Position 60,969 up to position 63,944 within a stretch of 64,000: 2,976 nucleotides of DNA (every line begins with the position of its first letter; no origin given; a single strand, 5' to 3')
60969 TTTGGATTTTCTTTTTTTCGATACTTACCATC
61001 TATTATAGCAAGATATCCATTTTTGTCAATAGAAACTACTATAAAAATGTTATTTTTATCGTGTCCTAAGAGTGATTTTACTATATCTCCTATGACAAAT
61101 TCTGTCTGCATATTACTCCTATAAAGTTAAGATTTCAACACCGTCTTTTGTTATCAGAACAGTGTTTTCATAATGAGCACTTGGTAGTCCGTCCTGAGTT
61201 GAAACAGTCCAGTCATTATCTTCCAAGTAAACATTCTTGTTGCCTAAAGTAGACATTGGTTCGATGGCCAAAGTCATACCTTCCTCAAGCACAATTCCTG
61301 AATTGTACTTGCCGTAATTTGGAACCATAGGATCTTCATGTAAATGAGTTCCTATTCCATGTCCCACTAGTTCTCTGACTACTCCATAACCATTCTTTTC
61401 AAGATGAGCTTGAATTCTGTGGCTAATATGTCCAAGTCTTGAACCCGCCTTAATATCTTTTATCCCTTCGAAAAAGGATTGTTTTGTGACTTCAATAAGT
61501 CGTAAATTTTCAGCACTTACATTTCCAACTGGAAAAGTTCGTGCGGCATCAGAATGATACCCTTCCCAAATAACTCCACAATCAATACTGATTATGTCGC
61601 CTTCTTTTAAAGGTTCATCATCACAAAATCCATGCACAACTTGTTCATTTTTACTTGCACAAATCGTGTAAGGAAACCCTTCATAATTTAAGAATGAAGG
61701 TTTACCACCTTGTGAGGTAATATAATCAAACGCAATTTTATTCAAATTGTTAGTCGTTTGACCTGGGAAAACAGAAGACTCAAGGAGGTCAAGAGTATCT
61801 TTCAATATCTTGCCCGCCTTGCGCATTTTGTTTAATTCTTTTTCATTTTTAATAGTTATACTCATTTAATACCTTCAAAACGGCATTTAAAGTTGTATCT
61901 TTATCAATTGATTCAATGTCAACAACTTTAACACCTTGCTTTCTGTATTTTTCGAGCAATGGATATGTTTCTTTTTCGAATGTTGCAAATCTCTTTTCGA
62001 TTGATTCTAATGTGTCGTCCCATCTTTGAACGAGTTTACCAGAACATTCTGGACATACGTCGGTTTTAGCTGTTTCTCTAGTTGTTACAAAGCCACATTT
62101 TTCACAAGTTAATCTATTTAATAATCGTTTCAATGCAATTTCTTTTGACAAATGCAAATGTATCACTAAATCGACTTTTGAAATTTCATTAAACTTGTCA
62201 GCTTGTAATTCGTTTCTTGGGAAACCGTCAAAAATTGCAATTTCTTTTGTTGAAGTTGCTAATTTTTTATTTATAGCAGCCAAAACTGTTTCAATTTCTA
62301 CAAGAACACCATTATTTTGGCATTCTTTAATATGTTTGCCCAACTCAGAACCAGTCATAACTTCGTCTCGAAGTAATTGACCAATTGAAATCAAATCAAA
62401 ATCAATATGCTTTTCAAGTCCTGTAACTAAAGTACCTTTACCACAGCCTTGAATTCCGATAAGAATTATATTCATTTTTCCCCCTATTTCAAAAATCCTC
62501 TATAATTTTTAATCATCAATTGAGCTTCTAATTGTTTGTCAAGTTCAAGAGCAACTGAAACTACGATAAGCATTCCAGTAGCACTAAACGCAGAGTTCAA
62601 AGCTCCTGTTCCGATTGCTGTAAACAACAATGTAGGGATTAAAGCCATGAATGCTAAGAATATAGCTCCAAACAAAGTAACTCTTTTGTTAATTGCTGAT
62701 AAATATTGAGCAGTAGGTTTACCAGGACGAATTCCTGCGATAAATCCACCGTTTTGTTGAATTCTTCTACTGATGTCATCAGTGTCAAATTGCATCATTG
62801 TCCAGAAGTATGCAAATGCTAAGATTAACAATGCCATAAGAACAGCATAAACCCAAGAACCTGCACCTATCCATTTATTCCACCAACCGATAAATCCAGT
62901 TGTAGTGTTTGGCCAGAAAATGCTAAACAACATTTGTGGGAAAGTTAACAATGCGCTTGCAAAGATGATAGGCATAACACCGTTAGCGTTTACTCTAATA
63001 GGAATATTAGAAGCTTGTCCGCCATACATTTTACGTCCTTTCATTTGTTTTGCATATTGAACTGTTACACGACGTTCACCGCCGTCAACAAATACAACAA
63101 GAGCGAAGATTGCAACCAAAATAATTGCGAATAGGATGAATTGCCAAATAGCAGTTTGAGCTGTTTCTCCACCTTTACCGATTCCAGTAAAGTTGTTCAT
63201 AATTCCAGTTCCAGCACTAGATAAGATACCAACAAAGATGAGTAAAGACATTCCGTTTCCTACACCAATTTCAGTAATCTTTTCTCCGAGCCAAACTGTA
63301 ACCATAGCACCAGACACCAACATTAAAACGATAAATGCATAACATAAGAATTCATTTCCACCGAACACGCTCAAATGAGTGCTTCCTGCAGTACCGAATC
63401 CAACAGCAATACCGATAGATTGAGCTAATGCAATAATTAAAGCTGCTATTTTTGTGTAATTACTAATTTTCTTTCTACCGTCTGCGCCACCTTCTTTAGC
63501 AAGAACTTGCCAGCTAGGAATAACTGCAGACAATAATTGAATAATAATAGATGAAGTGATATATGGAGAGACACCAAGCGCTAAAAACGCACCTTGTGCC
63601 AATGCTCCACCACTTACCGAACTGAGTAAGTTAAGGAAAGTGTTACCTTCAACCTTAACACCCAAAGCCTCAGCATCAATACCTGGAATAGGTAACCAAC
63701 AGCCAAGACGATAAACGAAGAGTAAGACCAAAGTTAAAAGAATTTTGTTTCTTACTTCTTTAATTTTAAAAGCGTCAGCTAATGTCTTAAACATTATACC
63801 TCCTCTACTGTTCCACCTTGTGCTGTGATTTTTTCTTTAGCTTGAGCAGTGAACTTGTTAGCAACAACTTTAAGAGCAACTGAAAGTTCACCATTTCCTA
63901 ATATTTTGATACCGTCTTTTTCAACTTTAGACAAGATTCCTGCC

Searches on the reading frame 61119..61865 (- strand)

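Call 50: search_protein_families(library=pfam, proteins=[window:61119-61865:-], max_evalue=0.0001)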
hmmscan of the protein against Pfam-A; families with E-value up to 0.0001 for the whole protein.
window:61119-61865:- (248 aa): 1 family
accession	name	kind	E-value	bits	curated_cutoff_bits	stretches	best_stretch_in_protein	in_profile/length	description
PF00557.29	Peptidase_M24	-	1.3e-49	169.2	23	1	13-240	2-208/208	Metallopeptidase family M24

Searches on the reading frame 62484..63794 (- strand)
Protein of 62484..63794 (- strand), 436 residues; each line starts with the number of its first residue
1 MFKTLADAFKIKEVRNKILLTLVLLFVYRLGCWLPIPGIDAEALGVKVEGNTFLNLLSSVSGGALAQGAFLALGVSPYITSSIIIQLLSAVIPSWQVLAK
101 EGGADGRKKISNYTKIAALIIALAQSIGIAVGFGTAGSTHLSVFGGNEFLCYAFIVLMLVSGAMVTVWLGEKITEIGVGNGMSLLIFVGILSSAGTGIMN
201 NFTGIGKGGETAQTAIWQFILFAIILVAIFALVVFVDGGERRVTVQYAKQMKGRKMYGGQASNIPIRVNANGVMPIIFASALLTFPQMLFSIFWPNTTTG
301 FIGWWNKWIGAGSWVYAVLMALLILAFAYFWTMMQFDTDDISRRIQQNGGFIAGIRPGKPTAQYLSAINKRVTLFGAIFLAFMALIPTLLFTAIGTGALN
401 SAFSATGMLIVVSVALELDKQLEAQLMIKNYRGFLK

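Call 50: search_protein_families(library=pfam, proteins=[window:62484-63794:-], max_evalue=0.0001)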
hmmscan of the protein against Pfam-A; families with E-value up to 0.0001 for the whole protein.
window:62484-63794:- (436 aa): 1 family
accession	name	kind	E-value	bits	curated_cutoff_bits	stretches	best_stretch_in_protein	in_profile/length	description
PF00344.25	SecY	-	1.2e-96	324.1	32.2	1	71-417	3-304/306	SecY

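Call 74: find_encoding_contigs(protein=window:62484-63794:-, flank=10000, max_places=2)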
Protein window:62484-63794:- (436 aa): 5 contigs read that carry it; 2 places shown.
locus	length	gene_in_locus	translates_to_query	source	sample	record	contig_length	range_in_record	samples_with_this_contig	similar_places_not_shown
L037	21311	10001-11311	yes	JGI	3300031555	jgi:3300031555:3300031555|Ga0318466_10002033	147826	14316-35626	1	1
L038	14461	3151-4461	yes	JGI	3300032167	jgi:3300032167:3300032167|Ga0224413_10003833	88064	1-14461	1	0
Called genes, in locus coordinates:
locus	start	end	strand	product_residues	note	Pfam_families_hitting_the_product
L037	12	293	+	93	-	-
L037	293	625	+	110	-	PF12647:RNHCP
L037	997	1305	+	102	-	PF00338:Ribosomal_S10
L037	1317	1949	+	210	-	PF00297:Ribosomal_L3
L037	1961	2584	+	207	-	PF00573:Ribosomal_L4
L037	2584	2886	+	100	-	PF00276:Ribosomal_L23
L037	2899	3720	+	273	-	PF00181:Ribosomal_L2_N, PF03947:Ribosomal_L2_C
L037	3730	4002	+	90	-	PF00203:Ribosomal_S19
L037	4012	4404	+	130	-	PF00237:Ribosomal_L22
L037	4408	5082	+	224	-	PF14955:MRP-S24 (faint), PF05316:VAR1 (faint), PF07650:KH_2, PF00189:Ribosomal_S3_C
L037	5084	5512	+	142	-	PF00252:Ribosomal_L16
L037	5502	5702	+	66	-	PF00831:Ribosomal_L29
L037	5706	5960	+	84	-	PF00366:Ribosomal_S17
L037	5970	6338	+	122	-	PF00238:Ribosomal_L14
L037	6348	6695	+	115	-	PF00467:KOW, PF17136:ribosomal_L24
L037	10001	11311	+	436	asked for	PF00344:SecY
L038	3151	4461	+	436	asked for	PF00344:SecY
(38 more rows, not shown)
